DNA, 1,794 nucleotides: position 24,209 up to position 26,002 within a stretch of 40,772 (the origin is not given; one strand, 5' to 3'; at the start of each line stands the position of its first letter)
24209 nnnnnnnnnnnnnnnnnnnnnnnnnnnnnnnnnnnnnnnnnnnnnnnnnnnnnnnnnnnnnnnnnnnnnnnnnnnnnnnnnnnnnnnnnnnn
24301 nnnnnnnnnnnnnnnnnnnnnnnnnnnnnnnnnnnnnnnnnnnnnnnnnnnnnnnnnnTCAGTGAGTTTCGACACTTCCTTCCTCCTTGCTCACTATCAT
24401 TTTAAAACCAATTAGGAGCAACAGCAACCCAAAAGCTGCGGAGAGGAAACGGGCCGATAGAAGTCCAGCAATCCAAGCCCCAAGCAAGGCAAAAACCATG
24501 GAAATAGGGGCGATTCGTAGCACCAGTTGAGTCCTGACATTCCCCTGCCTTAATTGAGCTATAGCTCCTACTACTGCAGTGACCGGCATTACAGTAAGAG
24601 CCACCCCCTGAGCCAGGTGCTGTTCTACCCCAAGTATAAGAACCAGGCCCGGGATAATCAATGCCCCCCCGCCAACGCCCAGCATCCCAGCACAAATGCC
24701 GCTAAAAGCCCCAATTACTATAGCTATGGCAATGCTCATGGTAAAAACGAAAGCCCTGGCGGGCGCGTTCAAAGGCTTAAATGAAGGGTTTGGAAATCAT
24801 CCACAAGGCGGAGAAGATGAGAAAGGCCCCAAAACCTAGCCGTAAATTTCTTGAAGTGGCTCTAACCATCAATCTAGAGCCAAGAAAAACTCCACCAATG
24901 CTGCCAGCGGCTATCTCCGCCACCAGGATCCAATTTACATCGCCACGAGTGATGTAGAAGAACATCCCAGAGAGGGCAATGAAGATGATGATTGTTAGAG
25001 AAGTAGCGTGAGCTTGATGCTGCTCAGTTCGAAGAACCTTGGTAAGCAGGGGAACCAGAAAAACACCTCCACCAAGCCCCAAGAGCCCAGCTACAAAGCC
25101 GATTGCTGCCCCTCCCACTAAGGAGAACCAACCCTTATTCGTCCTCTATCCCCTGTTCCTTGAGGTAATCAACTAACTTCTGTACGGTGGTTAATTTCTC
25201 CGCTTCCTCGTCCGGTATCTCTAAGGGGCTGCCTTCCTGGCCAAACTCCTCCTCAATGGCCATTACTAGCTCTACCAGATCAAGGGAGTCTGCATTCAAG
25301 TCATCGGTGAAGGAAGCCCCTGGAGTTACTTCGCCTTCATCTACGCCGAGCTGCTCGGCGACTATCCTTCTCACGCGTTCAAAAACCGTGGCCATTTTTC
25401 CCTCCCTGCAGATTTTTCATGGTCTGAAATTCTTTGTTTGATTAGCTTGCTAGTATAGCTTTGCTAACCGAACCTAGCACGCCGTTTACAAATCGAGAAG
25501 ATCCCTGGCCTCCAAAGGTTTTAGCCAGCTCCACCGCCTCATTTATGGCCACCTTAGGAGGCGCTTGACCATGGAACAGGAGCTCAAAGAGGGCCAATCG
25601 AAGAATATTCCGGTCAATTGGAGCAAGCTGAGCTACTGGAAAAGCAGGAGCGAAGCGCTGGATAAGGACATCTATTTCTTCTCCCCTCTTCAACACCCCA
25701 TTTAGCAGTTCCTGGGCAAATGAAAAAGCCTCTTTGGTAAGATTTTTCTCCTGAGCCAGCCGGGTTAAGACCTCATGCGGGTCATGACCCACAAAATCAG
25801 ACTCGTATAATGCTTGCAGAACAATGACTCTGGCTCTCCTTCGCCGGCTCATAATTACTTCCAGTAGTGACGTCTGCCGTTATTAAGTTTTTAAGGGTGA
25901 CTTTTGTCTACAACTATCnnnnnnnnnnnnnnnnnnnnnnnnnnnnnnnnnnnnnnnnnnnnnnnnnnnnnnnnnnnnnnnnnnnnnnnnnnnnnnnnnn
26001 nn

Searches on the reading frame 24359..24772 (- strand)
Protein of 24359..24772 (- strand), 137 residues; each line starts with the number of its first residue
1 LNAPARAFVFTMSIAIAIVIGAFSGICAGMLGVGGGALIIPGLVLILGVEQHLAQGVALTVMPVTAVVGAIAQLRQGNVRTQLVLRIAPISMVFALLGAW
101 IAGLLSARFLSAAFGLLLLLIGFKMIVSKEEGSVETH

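Call 8: search_protein_families(library=pfam, max_evalue=0.00001, proteins=[window:24359-24772:-])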
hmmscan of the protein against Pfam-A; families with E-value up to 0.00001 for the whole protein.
window:24359-24772:- (137 aa): 1 family
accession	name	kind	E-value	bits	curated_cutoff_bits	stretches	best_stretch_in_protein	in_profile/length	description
PF01925.25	TauE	-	3.8e-23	82.8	32.6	1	18-130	2-112/237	Sulfite exporter TauE/SafE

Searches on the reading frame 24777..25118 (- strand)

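Call 8: search_protein_families(library=pfam, max_evalue=0.00001, proteins=[window:24777-25118:-])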
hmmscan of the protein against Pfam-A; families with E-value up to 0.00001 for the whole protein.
window:24777-25118:- (113 aa): 1 family
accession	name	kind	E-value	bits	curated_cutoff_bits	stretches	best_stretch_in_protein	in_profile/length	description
PF01925.25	TauE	-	1.6e-22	80.8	32.6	1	3-107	133-237/237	Sulfite exporter TauE/SafE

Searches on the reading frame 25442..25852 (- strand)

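Call 8: search_protein_families(library=pfam, max_evalue=0.00001, proteins=[window:25442-25852:-])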
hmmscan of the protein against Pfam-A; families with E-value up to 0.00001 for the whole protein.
window:25442-25852:- (136 aa): 1 family
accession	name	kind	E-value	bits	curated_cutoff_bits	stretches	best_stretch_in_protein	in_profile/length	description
PF01029.23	NusB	-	6.1e-34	117.7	23.1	1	5-131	1-133/133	NusB family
